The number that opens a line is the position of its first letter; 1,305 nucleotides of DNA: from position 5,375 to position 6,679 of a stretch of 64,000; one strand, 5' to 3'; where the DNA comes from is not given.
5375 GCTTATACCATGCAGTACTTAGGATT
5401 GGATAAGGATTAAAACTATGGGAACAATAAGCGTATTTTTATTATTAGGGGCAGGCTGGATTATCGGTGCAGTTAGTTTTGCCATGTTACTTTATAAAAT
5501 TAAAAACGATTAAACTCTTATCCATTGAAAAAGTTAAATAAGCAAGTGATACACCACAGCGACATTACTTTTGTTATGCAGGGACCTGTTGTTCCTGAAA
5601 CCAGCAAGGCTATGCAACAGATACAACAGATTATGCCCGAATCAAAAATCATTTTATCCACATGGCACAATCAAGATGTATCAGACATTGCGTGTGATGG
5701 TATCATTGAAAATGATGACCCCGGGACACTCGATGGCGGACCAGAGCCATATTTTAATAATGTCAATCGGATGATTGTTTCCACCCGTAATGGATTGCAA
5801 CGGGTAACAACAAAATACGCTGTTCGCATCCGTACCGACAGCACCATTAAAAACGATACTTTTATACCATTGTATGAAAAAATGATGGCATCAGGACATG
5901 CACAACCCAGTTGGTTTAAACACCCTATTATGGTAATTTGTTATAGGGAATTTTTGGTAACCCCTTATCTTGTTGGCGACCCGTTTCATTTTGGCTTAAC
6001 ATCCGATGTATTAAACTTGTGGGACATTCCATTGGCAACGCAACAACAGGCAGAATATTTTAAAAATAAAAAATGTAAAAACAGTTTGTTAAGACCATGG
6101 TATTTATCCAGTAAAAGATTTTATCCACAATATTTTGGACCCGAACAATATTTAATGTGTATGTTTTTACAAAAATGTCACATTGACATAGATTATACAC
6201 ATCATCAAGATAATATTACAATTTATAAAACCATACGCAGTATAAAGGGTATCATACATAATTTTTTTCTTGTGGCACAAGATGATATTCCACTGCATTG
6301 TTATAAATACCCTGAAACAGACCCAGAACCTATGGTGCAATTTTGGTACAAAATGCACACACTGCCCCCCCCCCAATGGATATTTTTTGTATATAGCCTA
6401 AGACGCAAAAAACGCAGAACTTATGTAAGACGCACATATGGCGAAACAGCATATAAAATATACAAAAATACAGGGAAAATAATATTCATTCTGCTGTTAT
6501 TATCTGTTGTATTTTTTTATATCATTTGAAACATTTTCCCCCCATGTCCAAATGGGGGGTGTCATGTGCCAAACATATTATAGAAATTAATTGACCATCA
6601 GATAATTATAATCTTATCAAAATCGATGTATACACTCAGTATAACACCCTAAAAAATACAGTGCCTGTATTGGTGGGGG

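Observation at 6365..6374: C10 tract near the 3' end of the WavE-like LPS gene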

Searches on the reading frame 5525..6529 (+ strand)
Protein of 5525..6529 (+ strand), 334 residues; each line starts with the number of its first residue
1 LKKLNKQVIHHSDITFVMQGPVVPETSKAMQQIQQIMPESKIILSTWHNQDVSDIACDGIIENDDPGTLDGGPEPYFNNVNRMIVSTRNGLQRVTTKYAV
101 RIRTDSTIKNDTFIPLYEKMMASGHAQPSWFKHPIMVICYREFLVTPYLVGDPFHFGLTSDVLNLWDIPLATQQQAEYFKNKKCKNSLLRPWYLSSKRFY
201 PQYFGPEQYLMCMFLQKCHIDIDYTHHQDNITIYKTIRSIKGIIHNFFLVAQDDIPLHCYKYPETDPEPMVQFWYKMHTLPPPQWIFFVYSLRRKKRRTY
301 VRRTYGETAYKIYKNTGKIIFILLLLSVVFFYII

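Call 6: search_protein_families(library=pfam, proteins=[window:5525-6529:+], max_evalue=0.01)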
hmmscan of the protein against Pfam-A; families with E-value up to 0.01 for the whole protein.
window:5525-6529:+ (334 aa): 1 family
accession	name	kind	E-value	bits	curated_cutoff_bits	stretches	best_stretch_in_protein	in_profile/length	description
PF07507.16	WavE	-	2.1e-38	132.7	27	1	14-258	1-252/305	WavE lipopolysaccharide synthesis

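Call 7: find_homologous_proteins(query=window:5525-6526:+)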
Query window:5525-6526:+ (334 aa): 33 proteins with E <= 0.001 among 514 candidates.
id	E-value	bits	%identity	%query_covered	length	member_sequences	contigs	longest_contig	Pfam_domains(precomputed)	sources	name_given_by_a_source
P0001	4.7e-221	751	100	95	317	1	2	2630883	PF07507.17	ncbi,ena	-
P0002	5.6e-91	324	48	98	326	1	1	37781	PF07507.17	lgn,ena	-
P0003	3.2e-85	305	49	87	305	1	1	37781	PF07507.17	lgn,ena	-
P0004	1.0e-69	254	43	84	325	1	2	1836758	PF07507.17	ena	-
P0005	7.1e-47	179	38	77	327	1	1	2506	PF07507.17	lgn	-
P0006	1.8e-30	125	36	73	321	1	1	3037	PF07507.17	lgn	-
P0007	1.2e-29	122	32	75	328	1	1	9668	PF07507.17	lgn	-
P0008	2.2e-29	121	35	68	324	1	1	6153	PF07507.17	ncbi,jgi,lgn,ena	jgi:hypothetical protein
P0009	2.9e-29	121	33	75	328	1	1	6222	PF07507.17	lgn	-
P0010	1.2e-28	119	38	62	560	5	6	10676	PF07507.17,PF00132.31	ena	-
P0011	4.9e-27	113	38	63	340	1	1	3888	PF07507.17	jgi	-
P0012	2.5e-26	111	36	63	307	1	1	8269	PF07507.17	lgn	-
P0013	4.4e-26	110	41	52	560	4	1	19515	PF07507.17,PF00132.31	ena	-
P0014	3.5e-25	107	38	57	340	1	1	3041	PF07507.17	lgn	-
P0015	7.4e-25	106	34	74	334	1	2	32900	PF07507.17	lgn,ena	-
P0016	9.1e-25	106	32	79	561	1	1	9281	PF07507.17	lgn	-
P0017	2.6e-24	104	32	76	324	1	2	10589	PF07507.17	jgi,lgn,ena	jgi:hypothetical protein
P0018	6.2e-24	103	33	74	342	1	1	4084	PF07507.17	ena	-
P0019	1.1e-23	102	34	69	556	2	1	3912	PF07507.17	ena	-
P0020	2.2e-23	101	32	75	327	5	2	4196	PF07507.17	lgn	-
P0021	3.4e-23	101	31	76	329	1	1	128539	PF07507.17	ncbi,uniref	ncbi:WavE lipopolysaccharide synthesis family protein [Motilimonas sp. KMU-193]|uniref:WavE lipopoly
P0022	5.5e-23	100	37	51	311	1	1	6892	PF07507.17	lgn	-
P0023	9.0e-23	99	30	75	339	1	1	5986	PF07507.17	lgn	-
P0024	1.5e-22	99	32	75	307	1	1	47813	PF07507.17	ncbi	ncbi:MAG TPA: WavE lipopolysaccharide synthesis family protein [Rhodocyclaceae bacterium]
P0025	1.6e-22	99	40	47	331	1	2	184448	PF07507.17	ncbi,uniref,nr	ncbi:WavE lipopolysaccharide synthesis family protein [Vibrio ezurae]|uniref:WavE lipopolysaccharide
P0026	3.7e-22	97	39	53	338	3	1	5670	PF07507.17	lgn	-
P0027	1.3e-21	95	37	50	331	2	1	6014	PF07507.17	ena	-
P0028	1.4e-21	95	31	75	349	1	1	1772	PF07507.17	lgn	-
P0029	1.5e-20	92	32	63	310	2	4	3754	PF07507.17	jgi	jgi:hypothetical protein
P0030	4.7e-18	84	33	64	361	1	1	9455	PF07507.17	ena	-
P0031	1.1e-17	82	37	47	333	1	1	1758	PF07507.17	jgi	-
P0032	6.4e-7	47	26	78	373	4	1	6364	PF07507.17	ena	-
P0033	3.1e-6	45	25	76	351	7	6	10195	PF07507.17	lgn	-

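Call 9: find_encoding_contigs(protein=P0001, flank=6000, max_places=6)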
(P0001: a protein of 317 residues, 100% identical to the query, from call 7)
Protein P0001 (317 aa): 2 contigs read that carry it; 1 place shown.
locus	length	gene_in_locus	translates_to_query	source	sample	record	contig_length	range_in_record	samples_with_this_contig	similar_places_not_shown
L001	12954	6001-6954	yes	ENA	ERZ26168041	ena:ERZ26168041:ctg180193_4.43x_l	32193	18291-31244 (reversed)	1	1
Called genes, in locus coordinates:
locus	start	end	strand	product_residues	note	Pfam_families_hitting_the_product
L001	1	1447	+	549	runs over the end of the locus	-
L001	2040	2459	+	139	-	PF06347:SH3_4, PF08239:SH3_3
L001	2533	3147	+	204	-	-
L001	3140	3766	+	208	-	PF00702:Hydrolase, PF13419:HAD_2, PF13242:Hydrolase_like (weak)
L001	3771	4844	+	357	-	-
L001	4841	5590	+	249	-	PF00483:NTP_transferase, PF12804:NTP_transf_3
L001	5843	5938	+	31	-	-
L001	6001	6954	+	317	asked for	PF07507:WavE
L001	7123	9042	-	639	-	PF05704:Caps_synth, PF18025:FucT_N (weak), PF00852:Glyco_transf_10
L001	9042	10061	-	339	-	PF00852:Glyco_transf_10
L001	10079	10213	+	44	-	-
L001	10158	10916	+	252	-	-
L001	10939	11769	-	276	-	PF01755:Glyco_transf_25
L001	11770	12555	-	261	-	PF01755:Glyco_transf_25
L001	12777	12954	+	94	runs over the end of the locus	PF01527:HTH_Tnp_1, PF13384:HTH_23 (weak)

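Call 12: find_related_loci(query=A2, collection=genome_contigs, flank=8000)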
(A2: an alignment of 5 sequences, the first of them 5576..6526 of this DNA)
Query A2 (317 aa) in genome_contigs; peptide patterns used: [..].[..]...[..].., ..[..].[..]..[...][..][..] (x = any residue, [..] = any of these).
79 stretches matched a pattern; 41 encode a relative of the query (tblastn E <= 1e-3); 41 distinct loci.
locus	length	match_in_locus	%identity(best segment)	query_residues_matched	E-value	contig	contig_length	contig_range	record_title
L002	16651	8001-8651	34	1-214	1e-31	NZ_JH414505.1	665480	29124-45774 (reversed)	Oribacterium asaccharolyticum ACB7 supercont1.2, whole genome shotgun sequence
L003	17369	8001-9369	40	1-153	2e-29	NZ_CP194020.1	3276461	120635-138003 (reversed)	Vibrio sinus strain S4M6 chromosome C1, complete sequence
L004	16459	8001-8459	42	9-153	5e-29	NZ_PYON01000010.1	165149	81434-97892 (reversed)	Photobacterium kishitanii strain ATCC BAA-1194 CFSAN065434_10, whole genome shotgun sequence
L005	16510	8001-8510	39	1-153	8e-29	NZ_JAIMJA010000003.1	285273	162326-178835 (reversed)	Motilimonas cestriensis strain MKS20 NODE_3_length_285273, whole genome shotgun sequence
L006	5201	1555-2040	40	1-153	6e-28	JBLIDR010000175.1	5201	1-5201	MAG: Francisellaceae bacterium isolate 3300053698_125 Ga0535657_0032953, whole genome shotgun sequence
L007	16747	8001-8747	31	1-245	1e-26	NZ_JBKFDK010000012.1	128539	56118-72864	Motilimonas sp. KMU-193 12, whole genome shotgun sequence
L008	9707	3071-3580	38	1-153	1e-26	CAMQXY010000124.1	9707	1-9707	MAG TPA_asm: uncultured Photobacterium sp. isolate ERR3140015_bin.1_metaWRAP_v1.3_MAG genome assembly, contig: ERZ474038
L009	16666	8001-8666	35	9-237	2e-26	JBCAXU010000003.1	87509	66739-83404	MAG: Pseudomonadota bacterium isolate J06557_2 NODE_3_length_87509_cov_9.975936, whole genome shotgun sequence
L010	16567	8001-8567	35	1-176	2e-26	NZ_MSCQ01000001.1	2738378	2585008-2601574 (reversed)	Photobacterium phosphoreum strain JCM 21184 scaffold00001, whole genome shotgun sequence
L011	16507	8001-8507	35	1-153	2e-26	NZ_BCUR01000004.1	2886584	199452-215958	Vibrio superstes strain JCM 21480, whole genome shotgun sequence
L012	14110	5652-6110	38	9-153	4e-26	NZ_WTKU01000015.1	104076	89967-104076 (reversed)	Psychromonas sp. SA13A SA11_scaffold15, whole genome shotgun sequence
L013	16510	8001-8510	37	1-153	8e-26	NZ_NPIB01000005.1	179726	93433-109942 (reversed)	Photobacterium carnosum strain TMW 2.2021 Photobacterium_carnosum_TMW_22021_contig5, whole genome shotgun sequence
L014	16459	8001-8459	38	9-153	9e-26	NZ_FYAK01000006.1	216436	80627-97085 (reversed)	Photobacterium malacitanum strain CECT 9190T, whole genome shotgun sequence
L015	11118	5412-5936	36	1-168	3e-25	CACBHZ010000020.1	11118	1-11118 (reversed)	uncultured Pelagibacteraceae bacterium isolate AG-349-P05 genome assembly, contig: AG-349-P05_NODE_20, whole genome shot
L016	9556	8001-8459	36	9-153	3e-25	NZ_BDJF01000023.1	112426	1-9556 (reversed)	Vibrio injensis strain M12-1144, whole genome shotgun sequence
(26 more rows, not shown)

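Call 18: find_encoding_contigs(protein=P0002, flank=10000, max_places=4)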
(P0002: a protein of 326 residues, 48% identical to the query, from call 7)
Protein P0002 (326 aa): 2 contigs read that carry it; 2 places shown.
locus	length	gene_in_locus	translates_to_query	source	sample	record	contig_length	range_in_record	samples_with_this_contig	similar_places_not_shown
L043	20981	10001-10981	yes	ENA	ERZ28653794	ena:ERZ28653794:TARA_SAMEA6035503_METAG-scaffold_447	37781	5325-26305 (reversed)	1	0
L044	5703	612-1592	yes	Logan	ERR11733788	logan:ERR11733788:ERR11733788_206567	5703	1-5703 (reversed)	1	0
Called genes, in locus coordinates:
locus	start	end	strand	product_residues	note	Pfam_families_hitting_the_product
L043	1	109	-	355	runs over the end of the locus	PF00155:Aminotran_1_2, PF01041:DegT_DnrJ_EryC1, PF01212:Beta_elim_lyase (weak), PF00266:Aminotran_5 (weak)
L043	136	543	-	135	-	-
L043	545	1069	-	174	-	PF00908:dTDP_sugar_isom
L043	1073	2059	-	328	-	PF01073:3Beta_HSD, PF01370:Epimerase, PF02719:Polysacc_synt_2, PF04321:RmlD_sub_bind, PF05368:NmrA (weak), PF07993:NAD_binding_4, PF13460:NAD_binding_10, PF16363:GDP_Man_Dehyd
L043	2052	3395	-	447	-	PF03721:UDPG_MGDP_dh_N, PF00984:UDPG_MGDP_dh, PF03720:UDPG_MGDP_dh_C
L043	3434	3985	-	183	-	PF13489:Methyltransf_23 (faint), PF08241:Methyltransf_11, PF01209:Ubie_methyltran (weak), PF13649:Methyltransf_25 (weak)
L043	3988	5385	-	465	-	PF00483:NTP_transferase, PF22640:ManC_GMP_beta-helix, PF01050:MannoseP_isomer, PF07883:Cupin_2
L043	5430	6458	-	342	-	PF18025:FucT_N, PF00852:Glyco_transf_10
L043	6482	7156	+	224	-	PF00702:Hydrolase, PF13419:HAD_2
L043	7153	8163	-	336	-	PF01073:3Beta_HSD, PF01370:Epimerase, PF02719:Polysacc_synt_2, PF04321:RmlD_sub_bind, PF13460:NAD_binding_10, PF16363:GDP_Man_Dehyd, PF07993:NAD_binding_4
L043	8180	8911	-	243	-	-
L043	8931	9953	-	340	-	-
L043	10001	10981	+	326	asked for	PF07507:WavE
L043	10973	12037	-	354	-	PF00483:NTP_transferase, PF03767:Acid_phosphat_B (faint)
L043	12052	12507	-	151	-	-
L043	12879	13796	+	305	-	PF07507:WavE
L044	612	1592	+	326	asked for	PF07507:WavE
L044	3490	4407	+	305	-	PF07507:WavE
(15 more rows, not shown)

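Call 19: find_encoding_contigs(protein=P0004, flank=10000, max_places=4)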
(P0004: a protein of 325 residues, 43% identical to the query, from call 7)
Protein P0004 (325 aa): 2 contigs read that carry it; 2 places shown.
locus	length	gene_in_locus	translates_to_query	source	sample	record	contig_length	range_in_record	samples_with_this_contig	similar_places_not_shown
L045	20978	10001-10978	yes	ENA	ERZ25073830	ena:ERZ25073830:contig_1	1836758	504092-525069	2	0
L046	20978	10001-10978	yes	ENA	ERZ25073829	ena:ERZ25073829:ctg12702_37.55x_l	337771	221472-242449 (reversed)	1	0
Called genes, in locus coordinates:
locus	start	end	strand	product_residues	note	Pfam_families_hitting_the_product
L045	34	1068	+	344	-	PF01370:Epimerase, PF04321:RmlD_sub_bind (weak), PF16363:GDP_Man_Dehyd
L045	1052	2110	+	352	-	PF01757:Acyl_transf_3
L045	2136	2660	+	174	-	PF00908:dTDP_sugar_isom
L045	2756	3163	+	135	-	-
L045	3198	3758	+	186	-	PF00132:Hexapep (weak)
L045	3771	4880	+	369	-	PF01041:DegT_DnrJ_EryC1, PF00155:Aminotran_1_2, PF00266:Aminotran_5 (weak), PF01053:Cys_Met_Meta_PP (weak), PF01212:Beta_elim_lyase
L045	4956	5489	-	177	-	-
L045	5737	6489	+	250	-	-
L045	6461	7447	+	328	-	PF07507:WavE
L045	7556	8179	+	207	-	PF00702:Hydrolase, PF13419:HAD_2, PF13242:Hydrolase_like (weak)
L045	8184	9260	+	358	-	-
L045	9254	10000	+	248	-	PF00483:NTP_transferase, PF12804:NTP_transf_3 (weak)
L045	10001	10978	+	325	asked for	PF07507:WavE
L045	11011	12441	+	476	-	PF01943:Polysacc_synt, PF13440:Polysacc_synt_3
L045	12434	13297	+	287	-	PF00535:Glycos_transf_2, PF10111:Glyco_tranf_2_2, PF13641:Glyco_tranf_2_3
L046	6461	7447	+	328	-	PF07507:WavE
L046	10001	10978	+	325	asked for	PF07507:WavE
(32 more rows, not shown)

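Call 35: search_protein_representatives(protein=window:5576-6526:+)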
Query: 317 residues. Proteins with E-value up to 0.001 (for the whole library): 1618; up to 1e-10: 906; up to 1e-30: 36. The best 150 are listed.
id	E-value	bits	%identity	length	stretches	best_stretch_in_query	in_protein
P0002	2.6e-86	306.4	49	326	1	1-307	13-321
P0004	7.7e-66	239.1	42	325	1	1-272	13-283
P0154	4.6e-63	230.0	34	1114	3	2-202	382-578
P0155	2.9e-59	217.5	32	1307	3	1-201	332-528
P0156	5.6e-55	203.4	34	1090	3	2-166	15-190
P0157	8.3e-54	199.6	30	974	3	9-297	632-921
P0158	3.2e-51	191.1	33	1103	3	2-234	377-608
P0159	6.8e-50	186.7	31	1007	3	2-208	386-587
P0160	2.7e-49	184.7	31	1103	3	2-244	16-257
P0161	1.7e-43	165.7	39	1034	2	2-162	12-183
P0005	2.3e-43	165.3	38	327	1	8-248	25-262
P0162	8.2e-43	163.4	29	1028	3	2-242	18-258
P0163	3.2e-41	158.2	41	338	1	6-249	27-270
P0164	8.9e-41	156.7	31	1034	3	8-172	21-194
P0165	1.4e-40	156.0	35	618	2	12-157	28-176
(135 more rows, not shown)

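Call 40: find_related_loci(query=window:5576-6526:+, collection=metagenome_contigs, flank=3000)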
Query window:5576-6526:+ (317 aa) in metagenome_contigs; peptide patterns used: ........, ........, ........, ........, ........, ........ (x = any residue, [..] = any of these).
38 stretches matched a pattern, but none encodes a relative of the query by tblastn (E <= 1e-3).
